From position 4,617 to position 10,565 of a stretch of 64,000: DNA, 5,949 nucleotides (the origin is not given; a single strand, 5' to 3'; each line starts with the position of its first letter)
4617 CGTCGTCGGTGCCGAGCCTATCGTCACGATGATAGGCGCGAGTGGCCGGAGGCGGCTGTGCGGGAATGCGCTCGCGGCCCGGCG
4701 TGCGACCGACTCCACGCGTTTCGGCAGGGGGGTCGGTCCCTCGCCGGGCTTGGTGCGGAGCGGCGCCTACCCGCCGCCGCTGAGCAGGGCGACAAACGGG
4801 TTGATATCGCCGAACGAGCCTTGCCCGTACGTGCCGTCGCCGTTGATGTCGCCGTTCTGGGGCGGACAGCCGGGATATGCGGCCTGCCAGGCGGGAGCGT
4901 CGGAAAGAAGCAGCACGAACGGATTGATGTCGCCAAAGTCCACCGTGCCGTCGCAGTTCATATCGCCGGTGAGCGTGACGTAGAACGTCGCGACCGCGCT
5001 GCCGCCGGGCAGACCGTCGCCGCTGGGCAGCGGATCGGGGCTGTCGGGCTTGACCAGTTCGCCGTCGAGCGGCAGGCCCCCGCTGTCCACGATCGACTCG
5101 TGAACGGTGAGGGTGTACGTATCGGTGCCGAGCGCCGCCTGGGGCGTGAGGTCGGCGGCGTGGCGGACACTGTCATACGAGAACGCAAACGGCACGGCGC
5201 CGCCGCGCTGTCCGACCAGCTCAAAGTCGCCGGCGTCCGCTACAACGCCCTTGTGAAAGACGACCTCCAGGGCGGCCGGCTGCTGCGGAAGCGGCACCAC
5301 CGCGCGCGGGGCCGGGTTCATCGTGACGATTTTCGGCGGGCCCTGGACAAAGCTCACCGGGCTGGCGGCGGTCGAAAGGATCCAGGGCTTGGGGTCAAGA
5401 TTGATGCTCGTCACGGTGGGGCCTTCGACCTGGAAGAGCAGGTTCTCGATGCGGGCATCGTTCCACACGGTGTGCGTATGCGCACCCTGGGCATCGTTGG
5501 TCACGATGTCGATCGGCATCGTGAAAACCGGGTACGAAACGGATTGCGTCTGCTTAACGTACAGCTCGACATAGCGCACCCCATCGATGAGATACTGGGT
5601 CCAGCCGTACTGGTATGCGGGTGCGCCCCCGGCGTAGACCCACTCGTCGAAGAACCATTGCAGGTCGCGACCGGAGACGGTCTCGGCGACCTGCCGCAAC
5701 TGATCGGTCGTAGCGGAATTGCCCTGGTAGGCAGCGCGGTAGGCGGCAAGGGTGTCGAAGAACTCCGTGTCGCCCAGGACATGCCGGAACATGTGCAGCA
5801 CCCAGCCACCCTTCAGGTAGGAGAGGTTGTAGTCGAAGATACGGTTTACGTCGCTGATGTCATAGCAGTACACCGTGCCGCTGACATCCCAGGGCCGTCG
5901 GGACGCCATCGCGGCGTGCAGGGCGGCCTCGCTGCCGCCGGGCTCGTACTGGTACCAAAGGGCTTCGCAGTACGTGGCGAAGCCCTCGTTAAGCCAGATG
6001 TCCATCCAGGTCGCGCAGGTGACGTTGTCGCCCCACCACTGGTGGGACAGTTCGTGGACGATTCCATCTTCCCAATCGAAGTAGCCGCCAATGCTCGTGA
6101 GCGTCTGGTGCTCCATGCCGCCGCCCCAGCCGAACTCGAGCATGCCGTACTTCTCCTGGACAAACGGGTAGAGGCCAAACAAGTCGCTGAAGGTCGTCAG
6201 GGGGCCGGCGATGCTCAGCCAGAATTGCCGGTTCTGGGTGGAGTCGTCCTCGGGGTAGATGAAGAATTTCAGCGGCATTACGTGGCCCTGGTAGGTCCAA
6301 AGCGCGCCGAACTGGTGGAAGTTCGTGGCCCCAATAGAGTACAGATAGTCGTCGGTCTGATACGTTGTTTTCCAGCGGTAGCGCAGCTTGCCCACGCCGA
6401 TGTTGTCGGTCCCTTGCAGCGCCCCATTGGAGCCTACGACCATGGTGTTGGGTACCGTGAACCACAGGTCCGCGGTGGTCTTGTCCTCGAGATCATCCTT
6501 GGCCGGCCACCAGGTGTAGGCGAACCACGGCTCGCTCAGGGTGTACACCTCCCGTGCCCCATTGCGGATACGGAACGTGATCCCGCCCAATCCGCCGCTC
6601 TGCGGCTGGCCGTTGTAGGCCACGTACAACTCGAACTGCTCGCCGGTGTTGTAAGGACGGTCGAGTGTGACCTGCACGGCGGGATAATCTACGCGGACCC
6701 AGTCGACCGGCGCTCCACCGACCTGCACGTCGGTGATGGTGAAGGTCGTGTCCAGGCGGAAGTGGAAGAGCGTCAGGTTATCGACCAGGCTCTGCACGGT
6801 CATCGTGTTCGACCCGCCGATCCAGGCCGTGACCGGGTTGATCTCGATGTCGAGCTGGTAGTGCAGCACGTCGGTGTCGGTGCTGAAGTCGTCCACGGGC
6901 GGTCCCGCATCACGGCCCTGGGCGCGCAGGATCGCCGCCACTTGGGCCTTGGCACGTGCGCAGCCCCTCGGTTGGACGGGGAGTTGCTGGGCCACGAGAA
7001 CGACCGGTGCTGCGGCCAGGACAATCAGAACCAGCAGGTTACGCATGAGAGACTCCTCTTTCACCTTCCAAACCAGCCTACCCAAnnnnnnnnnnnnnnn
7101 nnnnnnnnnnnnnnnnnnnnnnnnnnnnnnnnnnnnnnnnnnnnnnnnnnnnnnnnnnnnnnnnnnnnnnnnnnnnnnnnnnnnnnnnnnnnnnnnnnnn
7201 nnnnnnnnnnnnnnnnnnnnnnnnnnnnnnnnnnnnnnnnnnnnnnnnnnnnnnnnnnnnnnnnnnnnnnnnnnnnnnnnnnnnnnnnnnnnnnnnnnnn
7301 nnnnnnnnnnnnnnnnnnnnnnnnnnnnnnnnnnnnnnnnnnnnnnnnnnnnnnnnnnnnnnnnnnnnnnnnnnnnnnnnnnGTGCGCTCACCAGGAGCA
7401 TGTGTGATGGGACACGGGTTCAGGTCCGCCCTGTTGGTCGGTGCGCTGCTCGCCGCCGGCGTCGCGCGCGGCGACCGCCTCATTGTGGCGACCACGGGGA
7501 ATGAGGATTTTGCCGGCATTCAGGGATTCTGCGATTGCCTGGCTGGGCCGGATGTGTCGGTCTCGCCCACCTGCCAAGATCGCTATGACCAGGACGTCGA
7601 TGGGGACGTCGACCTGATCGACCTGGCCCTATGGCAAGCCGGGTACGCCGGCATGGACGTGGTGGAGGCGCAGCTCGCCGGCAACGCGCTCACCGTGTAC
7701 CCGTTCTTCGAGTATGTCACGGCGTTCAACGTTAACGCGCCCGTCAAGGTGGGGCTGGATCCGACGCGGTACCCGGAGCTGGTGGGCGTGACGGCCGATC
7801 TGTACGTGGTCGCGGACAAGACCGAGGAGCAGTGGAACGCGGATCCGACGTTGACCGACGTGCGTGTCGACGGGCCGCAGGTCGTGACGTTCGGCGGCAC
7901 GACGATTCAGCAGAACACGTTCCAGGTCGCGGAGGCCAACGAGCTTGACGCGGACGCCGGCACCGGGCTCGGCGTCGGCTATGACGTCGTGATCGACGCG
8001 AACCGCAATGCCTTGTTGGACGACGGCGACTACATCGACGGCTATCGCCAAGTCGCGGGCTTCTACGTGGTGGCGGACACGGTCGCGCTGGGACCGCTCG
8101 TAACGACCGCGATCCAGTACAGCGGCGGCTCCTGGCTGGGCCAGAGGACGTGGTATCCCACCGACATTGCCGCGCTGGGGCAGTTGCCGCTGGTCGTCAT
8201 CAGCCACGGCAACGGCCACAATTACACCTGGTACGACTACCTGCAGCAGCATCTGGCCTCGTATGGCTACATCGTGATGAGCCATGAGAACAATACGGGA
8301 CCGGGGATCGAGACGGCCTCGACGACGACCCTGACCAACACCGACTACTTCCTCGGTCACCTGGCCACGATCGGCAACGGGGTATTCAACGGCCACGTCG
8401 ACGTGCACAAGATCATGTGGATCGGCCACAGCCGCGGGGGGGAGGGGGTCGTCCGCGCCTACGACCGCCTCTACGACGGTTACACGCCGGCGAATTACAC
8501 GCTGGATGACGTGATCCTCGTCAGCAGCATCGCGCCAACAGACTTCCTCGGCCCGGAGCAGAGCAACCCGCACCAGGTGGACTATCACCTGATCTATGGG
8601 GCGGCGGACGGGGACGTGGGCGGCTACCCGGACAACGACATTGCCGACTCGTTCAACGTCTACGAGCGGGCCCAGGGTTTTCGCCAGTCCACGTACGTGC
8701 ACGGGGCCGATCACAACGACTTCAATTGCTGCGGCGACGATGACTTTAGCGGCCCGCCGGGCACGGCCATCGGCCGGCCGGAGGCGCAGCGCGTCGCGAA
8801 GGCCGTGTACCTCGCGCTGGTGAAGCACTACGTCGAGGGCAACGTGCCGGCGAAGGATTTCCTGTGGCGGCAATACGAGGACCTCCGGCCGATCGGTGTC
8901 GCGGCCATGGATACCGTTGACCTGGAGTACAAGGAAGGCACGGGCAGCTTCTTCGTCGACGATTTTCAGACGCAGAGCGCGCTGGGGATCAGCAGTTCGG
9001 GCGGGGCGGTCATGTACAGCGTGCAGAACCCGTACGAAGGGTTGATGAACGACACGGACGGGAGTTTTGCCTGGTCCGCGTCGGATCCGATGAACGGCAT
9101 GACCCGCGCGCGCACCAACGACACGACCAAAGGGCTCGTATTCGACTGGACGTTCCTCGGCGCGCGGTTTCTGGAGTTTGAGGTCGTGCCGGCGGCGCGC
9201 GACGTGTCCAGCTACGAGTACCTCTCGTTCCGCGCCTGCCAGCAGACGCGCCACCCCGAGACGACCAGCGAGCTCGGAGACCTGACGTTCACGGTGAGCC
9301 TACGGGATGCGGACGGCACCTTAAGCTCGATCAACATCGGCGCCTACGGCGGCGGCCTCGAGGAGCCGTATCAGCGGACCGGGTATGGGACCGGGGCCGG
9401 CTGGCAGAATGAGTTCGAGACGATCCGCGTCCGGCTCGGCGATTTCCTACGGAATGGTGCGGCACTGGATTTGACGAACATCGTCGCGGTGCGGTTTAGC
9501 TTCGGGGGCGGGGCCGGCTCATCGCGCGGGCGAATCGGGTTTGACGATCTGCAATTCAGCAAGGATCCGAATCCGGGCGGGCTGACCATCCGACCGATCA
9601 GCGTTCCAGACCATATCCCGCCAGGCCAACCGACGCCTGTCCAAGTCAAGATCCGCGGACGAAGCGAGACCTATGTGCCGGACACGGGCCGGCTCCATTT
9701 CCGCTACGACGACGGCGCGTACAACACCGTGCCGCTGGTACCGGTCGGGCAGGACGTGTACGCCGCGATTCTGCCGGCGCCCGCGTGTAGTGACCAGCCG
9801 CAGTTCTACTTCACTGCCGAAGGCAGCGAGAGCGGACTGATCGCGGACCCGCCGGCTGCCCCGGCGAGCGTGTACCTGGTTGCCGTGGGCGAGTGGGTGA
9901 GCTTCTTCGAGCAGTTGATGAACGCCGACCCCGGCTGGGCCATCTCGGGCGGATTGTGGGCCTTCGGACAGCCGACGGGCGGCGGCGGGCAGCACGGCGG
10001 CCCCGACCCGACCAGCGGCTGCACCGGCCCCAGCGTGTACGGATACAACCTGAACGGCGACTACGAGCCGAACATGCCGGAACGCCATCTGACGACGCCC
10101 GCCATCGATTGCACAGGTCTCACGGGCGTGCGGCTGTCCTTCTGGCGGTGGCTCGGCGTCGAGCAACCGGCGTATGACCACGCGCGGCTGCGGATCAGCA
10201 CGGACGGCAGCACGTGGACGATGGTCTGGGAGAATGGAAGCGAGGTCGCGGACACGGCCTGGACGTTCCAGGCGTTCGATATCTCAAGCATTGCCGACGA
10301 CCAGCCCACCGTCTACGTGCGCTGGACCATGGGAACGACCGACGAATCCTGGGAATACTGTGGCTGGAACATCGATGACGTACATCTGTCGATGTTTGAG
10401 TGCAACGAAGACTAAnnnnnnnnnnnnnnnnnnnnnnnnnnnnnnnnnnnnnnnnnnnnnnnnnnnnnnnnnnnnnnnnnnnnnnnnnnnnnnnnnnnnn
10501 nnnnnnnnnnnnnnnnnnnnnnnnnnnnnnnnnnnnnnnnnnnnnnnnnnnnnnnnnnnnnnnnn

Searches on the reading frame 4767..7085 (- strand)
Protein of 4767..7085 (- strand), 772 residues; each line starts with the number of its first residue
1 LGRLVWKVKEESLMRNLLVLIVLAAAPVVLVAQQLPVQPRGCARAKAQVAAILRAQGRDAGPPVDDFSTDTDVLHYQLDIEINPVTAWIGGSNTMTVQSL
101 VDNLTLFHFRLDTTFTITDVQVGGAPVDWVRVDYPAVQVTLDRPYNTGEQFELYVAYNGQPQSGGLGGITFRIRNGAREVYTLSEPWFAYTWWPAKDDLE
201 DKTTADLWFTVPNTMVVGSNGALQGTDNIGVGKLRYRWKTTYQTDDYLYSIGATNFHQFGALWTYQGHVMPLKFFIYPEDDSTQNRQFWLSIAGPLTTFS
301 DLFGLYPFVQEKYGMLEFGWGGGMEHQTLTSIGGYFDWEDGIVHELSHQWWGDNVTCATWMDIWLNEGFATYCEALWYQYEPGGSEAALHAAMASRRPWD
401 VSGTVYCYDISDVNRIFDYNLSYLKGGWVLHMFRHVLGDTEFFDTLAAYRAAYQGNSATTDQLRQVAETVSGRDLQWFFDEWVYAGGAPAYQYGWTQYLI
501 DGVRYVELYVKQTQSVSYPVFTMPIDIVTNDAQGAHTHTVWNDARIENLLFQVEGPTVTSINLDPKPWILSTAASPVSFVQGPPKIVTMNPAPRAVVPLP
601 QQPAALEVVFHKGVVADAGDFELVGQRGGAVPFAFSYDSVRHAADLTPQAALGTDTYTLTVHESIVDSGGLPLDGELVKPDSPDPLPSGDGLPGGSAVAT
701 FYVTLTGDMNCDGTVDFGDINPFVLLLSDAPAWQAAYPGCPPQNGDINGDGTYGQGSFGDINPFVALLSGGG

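Call 69: search_protein_families(library=pfam, proteins=[window:4767-7085:-], max_evalue=0.0001)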
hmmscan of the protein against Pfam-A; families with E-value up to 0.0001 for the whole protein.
window:4767-7085:- (772 aa): 2 families
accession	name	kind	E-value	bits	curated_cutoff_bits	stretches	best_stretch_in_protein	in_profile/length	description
PF01433.26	Peptidase_M1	-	3.6e-28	99.1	27.7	1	341-482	70-218/218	Peptidase family M1 domain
PF17900.6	Peptidase_M1_N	-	1.1e-07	32.6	25.8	1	74-248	3-186/186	Peptidase M1 N-terminal domain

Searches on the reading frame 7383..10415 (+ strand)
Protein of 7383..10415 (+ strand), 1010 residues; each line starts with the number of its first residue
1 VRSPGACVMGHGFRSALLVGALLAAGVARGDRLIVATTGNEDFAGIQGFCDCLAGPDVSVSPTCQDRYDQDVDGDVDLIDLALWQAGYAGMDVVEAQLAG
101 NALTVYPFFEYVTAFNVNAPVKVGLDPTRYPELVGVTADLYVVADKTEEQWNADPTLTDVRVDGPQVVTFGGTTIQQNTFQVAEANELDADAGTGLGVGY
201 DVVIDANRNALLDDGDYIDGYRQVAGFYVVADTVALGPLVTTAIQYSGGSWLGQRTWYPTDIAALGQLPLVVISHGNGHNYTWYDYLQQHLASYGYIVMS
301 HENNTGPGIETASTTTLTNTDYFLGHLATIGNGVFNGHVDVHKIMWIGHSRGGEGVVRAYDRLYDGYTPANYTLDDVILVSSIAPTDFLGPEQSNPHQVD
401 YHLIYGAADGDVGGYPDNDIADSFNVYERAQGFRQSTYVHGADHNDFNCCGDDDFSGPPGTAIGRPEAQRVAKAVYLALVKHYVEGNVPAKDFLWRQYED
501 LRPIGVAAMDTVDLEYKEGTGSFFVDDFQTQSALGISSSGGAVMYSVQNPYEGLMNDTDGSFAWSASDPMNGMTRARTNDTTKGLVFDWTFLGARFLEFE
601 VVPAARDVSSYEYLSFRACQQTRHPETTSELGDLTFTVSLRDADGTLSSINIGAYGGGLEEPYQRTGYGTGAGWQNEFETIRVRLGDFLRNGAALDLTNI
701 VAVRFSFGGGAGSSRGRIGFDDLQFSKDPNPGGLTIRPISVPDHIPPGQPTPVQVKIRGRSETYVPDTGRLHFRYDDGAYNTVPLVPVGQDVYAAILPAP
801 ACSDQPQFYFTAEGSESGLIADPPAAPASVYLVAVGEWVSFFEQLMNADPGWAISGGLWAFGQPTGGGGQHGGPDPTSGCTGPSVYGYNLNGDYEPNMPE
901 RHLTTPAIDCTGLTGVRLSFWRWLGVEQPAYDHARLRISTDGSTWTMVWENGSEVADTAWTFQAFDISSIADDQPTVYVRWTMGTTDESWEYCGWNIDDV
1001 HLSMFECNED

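Call 69: search_protein_families(library=pfam, proteins=[window:7383-10415:+], max_evalue=0.0001)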
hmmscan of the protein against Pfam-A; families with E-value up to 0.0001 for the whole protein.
window:7383-10415:+ (1010 aa): 3 families
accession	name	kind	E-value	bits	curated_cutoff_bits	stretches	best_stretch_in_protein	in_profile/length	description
PF07224.18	Chlorophyllase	-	1e-05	25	26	1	265-354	39-128/301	Chlorophyllase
PF03403.19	PAF-AH_p_II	-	2.7e-05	23.3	20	0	266-304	98-136/372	Platelet-activating factor acetylhydrolase, isoform II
PF12740.14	PETase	-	6.2e-05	23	28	0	246-359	32-142/263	PET hydrolase-like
